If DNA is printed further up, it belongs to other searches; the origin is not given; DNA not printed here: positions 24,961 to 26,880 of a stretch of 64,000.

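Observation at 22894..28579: Four-gene operon combining a PLP enzyme, DUF1611, a PP-loop-ATPase/creatininase fusion and a dipeptide epimerase, with no pathway I can name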

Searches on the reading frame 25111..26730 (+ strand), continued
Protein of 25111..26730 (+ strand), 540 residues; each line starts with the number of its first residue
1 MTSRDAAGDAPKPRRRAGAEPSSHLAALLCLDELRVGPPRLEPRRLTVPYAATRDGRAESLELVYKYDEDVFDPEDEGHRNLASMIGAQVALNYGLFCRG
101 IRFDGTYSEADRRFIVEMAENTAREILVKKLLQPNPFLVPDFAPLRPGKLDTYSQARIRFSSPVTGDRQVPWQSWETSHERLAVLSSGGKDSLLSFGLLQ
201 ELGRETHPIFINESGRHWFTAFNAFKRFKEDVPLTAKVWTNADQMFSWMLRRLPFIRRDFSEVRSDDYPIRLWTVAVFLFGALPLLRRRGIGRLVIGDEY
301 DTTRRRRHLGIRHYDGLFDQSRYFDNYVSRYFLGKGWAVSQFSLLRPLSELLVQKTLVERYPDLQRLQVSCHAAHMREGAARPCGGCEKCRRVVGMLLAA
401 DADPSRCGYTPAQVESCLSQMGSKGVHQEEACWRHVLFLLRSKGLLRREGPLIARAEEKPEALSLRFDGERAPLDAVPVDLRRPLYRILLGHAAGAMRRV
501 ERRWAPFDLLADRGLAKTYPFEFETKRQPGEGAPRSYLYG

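Call 80: find_homologous_proteins(query=P0253, max_evalue=0.001)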
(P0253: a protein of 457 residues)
Query P0253 (457 aa): 6 proteins with E <= 0.001 among 7749 candidates.
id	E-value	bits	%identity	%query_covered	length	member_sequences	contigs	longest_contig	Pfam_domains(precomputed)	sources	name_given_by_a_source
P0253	0.0e+0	1042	100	100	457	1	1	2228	-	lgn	-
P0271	3.0e-144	500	52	98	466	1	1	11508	-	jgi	jgi:hypothetical protein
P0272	1.8e-141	490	50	98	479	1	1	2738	-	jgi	jgi:hypothetical protein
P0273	1.5e-88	316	55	57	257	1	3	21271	-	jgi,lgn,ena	-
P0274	2.1e-10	58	25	54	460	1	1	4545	-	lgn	-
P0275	3.6e-8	51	25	46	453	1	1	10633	-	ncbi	ncbi:MAG: hypothetical protein ACFFD8_03915 [Candidatus Thorarchaeota archaeon]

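Call 81: find_encoding_contigs(protein=P0271, flank=6000, max_places=2)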
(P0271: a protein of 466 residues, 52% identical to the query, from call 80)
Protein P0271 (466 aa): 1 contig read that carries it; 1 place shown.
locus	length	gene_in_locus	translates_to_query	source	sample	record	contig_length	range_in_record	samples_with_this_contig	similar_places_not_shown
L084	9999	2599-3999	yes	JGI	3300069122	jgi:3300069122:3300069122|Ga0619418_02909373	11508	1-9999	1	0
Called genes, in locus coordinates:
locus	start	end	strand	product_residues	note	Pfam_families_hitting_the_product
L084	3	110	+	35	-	?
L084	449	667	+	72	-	-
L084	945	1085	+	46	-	-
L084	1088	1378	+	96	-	-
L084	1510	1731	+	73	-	-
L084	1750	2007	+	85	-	-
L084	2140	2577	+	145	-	-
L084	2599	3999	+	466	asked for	-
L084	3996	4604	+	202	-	-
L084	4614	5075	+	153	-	-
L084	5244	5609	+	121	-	-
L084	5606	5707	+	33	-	-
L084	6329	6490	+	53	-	-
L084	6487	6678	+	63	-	-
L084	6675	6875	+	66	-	-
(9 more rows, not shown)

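Call 82: find_encoding_contigs(protein=P0275, flank=6000, max_places=2)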
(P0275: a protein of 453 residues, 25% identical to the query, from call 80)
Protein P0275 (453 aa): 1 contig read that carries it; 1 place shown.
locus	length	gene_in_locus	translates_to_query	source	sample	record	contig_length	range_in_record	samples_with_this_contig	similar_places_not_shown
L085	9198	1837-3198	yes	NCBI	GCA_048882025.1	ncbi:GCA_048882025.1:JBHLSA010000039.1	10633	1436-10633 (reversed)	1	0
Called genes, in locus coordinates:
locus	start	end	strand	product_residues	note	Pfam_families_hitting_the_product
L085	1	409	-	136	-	PF02289:MCH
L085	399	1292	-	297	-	PF01493:GXGXG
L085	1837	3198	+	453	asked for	-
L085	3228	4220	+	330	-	PF02655:ATP-grasp_3 (weak), PF07478:Dala_Dala_lig_C, PF13535:ATP-grasp_4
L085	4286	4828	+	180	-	PF00583:Acetyltransf_1 (weak)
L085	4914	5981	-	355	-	PF00291:PALP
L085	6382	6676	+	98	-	PF01913:FTR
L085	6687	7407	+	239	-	PF01913:FTR, PF02741:FTR_C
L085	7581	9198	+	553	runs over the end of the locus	PF00989:PAS, PF13426:PAS_9, PF00989:PAS, PF08448:PAS_4 (weak), PF13188:PAS_8 (weak), PF13426:PAS_9, PF08448:PAS_4 (weak), PF08447:PAS_3, +2 more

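Call 83: find_encoding_contigs(protein=P0123, flank=7000, max_places=2)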
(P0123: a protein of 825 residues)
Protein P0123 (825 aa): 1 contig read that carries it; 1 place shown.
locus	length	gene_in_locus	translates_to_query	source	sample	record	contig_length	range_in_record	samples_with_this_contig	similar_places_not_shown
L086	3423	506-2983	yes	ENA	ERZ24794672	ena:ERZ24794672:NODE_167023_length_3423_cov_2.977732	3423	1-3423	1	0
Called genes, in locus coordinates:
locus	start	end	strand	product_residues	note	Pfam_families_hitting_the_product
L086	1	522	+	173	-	?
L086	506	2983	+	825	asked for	PF13489:Methyltransf_23, PF13847:Methyltransf_31 (weak), PF08241:Methyltransf_11, PF08242:Methyltransf_12, PF13649:Methyltransf_25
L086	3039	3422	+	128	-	?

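Call 84: find_encoding_contigs(protein=P0124, flank=7000, max_places=2)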
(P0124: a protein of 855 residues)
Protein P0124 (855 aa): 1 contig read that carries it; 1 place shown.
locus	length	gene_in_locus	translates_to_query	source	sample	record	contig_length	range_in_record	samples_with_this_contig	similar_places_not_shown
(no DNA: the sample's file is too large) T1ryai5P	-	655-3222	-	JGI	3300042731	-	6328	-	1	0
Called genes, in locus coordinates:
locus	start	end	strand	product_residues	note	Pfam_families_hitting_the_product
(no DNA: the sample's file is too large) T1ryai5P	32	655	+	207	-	PF00291:PALP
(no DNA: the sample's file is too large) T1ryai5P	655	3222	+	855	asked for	PF17396:DUF1611_N, PF07755:DUF1611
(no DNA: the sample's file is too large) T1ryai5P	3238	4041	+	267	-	PF02633:Creatininase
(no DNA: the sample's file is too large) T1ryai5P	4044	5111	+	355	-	PF02746:MR_MLE_N, PF13378:MR_MLE_C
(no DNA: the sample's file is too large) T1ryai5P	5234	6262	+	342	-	PF07885:Ion_trans_2, PF02254:TrkA_N, PF02080:TrkA_C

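Call 86: find_encoding_contigs(protein=P0129, flank=7000, max_places=3)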
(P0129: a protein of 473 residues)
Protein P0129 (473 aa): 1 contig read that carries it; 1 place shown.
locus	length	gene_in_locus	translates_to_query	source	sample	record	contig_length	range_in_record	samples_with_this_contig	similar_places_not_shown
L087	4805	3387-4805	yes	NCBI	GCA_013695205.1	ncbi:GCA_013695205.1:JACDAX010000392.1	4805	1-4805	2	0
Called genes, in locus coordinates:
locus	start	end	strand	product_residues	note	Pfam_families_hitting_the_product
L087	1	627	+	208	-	PF00975:Thioesterase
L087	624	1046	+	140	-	PF09969:DUF2203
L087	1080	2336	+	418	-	PF00291:PALP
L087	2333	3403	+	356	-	PF17396:DUF1611_N, PF07755:DUF1611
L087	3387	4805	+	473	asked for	?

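Call 87: find_encoding_contigs(protein=P0148, flank=7000, max_places=3)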
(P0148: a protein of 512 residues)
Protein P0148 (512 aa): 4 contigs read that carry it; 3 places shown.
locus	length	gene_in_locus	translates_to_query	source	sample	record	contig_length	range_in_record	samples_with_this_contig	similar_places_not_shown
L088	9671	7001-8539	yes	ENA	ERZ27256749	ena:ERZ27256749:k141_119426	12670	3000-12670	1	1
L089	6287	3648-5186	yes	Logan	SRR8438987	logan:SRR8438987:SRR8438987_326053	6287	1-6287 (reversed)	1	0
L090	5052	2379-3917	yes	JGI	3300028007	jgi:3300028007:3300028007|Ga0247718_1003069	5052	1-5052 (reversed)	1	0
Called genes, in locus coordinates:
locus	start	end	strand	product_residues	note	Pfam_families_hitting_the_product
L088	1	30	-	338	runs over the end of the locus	-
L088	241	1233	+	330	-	PF00291:PALP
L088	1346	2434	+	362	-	PF17396:DUF1611_N, PF07755:DUF1611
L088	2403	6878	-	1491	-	PF13426:PAS_9, PF08447:PAS_3, PF00989:PAS, PF08448:PAS_4, PF13426:PAS_9, PF08448:PAS_4, PF08447:PAS_3, PF08448:PAS_4, +6 more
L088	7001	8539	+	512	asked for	-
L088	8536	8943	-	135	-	-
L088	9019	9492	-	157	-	PF13527:Acetyltransf_9 (faint), PF00583:Acetyltransf_1, PF13673:Acetyltransf_10, PF13508:Acetyltransf_7, PF08445:FR47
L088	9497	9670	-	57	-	?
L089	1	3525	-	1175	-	?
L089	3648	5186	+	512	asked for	-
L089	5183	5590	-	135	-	-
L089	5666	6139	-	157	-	PF13527:Acetyltransf_9 (faint), PF00583:Acetyltransf_1, PF13673:Acetyltransf_10, PF13508:Acetyltransf_7, PF08445:FR47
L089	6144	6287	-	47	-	?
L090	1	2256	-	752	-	?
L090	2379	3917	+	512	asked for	-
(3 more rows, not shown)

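Call 88: find_encoding_contigs(protein=P0181, flank=7000, max_places=3)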
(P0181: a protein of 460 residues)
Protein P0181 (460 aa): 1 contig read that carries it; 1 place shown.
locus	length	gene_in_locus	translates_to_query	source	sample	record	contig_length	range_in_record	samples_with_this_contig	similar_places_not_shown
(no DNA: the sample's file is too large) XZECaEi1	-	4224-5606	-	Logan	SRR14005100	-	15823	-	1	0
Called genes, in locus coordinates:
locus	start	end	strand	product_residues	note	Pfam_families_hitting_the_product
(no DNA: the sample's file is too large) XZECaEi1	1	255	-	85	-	?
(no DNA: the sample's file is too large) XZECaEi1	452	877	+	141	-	-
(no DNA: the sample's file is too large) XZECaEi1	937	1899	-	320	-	PF01925:TauE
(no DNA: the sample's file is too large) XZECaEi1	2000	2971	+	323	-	PF00291:PALP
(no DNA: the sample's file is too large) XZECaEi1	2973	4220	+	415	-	PF17396:DUF1611_N, PF07755:DUF1611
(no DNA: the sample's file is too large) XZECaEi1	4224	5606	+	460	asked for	-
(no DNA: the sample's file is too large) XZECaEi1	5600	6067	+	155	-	PF00583:Acetyltransf_1, PF13673:Acetyltransf_10, PF13508:Acetyltransf_7, PF08445:FR47 (weak)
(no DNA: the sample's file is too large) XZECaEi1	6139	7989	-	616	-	PF05362:Lon_C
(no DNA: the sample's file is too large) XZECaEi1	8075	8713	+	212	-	-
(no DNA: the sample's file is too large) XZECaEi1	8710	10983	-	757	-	PF00999:Na_H_Exchanger, PF02080:TrkA_C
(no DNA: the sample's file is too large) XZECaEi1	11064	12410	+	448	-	PF07690:MFS_1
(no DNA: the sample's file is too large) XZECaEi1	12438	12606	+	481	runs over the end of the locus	-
